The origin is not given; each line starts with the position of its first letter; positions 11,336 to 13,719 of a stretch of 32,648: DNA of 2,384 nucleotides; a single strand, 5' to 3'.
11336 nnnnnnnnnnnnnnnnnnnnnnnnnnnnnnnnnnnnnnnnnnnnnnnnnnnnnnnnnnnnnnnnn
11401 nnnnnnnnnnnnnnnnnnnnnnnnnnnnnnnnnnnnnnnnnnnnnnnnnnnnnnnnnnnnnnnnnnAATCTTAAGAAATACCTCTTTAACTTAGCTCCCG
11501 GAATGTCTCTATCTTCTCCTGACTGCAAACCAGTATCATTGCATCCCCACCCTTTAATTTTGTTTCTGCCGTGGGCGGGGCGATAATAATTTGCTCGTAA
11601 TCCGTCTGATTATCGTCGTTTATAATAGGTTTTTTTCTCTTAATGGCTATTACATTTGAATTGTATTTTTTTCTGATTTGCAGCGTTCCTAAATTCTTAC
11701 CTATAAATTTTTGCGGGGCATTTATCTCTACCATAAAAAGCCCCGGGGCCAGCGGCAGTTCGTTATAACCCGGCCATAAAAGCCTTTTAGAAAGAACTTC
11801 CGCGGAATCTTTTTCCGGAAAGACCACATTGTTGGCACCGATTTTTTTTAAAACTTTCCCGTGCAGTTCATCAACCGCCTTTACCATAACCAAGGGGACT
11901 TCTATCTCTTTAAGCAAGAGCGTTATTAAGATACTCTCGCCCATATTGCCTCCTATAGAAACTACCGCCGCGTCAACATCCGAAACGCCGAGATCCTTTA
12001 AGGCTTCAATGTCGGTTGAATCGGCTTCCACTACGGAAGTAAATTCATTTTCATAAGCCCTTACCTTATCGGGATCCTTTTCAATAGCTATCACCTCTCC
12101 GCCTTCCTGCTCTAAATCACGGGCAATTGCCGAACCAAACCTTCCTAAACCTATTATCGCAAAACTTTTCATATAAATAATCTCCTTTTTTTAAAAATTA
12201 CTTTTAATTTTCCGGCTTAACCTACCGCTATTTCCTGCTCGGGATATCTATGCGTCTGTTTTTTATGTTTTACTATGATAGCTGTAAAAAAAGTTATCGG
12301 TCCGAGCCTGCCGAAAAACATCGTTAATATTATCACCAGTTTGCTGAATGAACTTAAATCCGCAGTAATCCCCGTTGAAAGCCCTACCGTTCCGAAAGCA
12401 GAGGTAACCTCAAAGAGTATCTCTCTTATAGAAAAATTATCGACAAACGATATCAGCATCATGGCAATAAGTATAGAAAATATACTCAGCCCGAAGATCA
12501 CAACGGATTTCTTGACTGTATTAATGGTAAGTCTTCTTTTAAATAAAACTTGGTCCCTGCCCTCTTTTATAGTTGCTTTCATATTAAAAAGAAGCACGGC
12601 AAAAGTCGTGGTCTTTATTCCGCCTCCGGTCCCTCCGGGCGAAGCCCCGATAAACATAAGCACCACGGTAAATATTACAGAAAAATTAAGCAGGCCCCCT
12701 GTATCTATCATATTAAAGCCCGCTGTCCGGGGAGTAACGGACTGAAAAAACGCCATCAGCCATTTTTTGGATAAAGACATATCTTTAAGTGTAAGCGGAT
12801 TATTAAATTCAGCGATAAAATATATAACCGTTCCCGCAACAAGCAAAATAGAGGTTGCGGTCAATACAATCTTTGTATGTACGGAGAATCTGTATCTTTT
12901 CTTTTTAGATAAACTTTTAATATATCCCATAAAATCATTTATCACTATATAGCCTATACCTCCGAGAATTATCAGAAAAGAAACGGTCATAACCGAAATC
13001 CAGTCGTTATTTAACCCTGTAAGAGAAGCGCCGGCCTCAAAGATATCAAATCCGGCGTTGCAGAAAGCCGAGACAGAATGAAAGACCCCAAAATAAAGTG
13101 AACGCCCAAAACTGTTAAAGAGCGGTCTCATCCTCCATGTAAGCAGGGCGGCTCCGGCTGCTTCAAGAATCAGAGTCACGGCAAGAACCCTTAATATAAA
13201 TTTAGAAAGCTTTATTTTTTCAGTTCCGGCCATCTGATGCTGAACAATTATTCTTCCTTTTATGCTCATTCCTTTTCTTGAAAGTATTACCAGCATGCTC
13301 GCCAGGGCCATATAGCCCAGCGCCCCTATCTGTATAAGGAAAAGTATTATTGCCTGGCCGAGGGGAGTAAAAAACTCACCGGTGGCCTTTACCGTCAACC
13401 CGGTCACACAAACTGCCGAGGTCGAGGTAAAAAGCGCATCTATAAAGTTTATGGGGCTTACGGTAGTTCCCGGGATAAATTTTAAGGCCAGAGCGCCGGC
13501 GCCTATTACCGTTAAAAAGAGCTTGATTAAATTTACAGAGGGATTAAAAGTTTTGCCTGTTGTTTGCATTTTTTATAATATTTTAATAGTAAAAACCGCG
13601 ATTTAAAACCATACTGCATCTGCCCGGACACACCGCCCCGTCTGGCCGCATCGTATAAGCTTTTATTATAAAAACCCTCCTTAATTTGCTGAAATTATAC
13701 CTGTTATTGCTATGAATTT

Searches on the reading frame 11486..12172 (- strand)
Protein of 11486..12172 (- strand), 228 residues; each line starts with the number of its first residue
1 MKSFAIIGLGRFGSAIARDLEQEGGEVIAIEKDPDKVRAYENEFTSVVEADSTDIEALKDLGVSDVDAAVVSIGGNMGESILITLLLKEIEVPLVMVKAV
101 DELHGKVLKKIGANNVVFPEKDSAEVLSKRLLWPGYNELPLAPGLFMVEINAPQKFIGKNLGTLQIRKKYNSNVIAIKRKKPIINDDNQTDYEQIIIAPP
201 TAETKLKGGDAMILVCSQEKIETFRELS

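Call 82: search_protein_families(library=pfam, proteins=[window:11486-12172:-], max_evalue=0.001)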
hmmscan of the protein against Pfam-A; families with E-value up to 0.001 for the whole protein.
window:11486-12172:- (228 aa): 6 families
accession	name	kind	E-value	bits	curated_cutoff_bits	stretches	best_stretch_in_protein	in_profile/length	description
PF02254.24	TrkA_N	-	1.9e-27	96.3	23.8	1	4-119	1-116/116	TrkA-N domain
PF02080.26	TrkA_C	-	7.5e-11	42.2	27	1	146-187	2-44/71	TrkA-C domain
PF03807.23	F420_oxidored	-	1.2e-07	32.6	21.6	1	4-52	2-53/94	NADP oxidoreductase coenzyme F420-dependent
PF02558.23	ApbA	-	0.00032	20.8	22.2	1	5-102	2-79/150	Ketopantoate reductase PanE/ApbA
PF03446.21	NAD_binding_2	-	0.00049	20.6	21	0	4-47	2-45/161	NAD binding domain of 6-phosphogluconate dehydrogenase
PF01370.27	Epimerase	-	0.00058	19.8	20.9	0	10-71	8-70/240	NAD dependent epimerase/dehydratase family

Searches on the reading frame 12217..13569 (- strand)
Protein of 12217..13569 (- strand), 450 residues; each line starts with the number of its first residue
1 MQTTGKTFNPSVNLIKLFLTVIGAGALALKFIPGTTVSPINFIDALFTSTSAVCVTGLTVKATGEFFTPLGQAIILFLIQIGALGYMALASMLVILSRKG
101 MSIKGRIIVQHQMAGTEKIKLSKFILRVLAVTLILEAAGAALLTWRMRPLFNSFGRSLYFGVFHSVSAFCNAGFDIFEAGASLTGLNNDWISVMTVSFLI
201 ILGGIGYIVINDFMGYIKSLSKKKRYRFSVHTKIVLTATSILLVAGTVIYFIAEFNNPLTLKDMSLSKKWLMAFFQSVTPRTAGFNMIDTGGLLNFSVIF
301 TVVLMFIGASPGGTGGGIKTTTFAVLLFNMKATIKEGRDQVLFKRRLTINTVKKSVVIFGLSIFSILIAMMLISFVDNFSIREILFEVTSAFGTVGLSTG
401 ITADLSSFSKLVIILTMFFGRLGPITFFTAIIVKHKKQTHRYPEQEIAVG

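Call 58: search_protein_families(library=pfam, proteins=[window:12217-13569:-], max_evalue=0.00001)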
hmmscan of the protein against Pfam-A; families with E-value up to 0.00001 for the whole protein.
window:12217-13569:- (450 aa): 1 family
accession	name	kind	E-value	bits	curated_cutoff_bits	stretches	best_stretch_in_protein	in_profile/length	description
PF02386.22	TrkH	-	7.1e-55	186.8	27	1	14-436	39-495/502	Cation transport protein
